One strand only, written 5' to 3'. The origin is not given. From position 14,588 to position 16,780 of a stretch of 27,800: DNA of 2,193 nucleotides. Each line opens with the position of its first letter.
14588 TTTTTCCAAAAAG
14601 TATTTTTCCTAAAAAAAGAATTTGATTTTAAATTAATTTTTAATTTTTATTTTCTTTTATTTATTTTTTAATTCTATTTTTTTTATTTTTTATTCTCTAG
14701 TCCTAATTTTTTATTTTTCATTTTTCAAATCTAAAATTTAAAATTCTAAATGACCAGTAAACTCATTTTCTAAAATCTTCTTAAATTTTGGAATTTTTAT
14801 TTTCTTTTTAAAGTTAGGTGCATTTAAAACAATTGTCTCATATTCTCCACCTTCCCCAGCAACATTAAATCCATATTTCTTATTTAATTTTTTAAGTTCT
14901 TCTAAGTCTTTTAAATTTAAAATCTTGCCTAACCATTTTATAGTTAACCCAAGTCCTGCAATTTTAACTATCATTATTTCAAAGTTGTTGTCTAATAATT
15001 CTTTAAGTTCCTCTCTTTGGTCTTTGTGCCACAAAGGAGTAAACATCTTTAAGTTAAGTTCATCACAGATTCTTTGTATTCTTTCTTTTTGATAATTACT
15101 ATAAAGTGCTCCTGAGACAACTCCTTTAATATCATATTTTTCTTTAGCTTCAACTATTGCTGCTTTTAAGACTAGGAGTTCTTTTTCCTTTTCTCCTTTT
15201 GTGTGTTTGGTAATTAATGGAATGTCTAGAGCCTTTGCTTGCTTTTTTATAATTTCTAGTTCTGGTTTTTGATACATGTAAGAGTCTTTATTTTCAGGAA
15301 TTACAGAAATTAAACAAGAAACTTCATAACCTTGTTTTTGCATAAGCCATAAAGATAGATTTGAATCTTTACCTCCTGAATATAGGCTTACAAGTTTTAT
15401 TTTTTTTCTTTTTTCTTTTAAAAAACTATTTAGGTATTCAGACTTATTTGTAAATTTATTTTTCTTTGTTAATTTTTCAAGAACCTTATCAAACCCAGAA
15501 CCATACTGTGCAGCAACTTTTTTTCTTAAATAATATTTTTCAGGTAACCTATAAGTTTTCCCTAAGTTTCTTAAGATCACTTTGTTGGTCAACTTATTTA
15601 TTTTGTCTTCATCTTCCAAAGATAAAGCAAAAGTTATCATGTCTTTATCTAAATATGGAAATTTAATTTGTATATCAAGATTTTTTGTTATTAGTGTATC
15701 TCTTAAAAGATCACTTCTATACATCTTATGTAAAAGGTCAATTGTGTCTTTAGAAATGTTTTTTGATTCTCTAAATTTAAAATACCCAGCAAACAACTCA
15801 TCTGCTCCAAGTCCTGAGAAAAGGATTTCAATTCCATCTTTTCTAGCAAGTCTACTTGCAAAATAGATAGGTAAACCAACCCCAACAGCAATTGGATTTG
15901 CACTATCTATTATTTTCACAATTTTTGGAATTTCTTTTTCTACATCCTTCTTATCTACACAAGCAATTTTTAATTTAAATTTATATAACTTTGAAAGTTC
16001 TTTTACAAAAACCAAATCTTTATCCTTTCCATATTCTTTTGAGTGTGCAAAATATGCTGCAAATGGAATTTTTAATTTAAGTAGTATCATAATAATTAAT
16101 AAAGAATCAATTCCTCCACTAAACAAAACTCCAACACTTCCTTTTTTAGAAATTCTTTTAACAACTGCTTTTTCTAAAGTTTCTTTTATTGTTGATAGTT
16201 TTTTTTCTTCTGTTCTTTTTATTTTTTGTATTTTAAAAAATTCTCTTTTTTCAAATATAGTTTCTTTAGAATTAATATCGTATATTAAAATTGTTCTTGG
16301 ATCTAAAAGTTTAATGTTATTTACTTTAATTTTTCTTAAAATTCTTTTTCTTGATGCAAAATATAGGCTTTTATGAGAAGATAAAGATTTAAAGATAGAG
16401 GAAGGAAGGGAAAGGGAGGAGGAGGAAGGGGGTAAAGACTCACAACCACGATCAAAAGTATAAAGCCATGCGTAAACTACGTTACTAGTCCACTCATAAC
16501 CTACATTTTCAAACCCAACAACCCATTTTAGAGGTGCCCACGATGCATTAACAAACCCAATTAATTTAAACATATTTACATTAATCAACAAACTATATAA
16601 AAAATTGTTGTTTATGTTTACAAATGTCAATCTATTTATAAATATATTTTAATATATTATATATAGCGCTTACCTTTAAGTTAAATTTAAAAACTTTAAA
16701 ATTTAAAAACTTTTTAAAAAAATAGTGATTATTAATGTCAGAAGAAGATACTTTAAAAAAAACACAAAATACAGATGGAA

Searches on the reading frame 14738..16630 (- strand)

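Call 6: search_protein_families(library=pfam, proteins=[window:14738-16630:-], max_evalue=0.001)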
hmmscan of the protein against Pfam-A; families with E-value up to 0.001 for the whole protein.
window:14738-16630:- (630 aa): 7 families
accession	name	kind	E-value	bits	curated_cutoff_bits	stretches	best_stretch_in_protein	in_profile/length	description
PF01902.24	Diphthami_syn_2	-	7.5e-63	212.4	23.2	1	412-627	2-211/219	Diphthamide synthase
PF00733.27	Asn_synthase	-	3.3e-37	129.4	21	2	148-292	2-143/354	Asparagine synthase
PF01171.26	ATP_bind_3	-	1.1e-07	32.2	27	0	168-231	4-73/182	PP-loop family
PF24167.1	DUF7411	-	4.2e-06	26.9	28.7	0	412-443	2-32/194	Family of unknown function (DUF7411)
PF06508.19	QueC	-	5e-05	23.3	22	0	413-473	2-56/210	Queuosine biosynthesis protein QueC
PF01507.26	PAPS_reduct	-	0.00052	20.5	22.5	0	168-233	4-68/175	Phosphoadenosine phosphosulfate reductase domain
PF02568.20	ThiI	-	0.00071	19.7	20.5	0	412-441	5-34/197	Thiamine biosynthesis protein (ThiI)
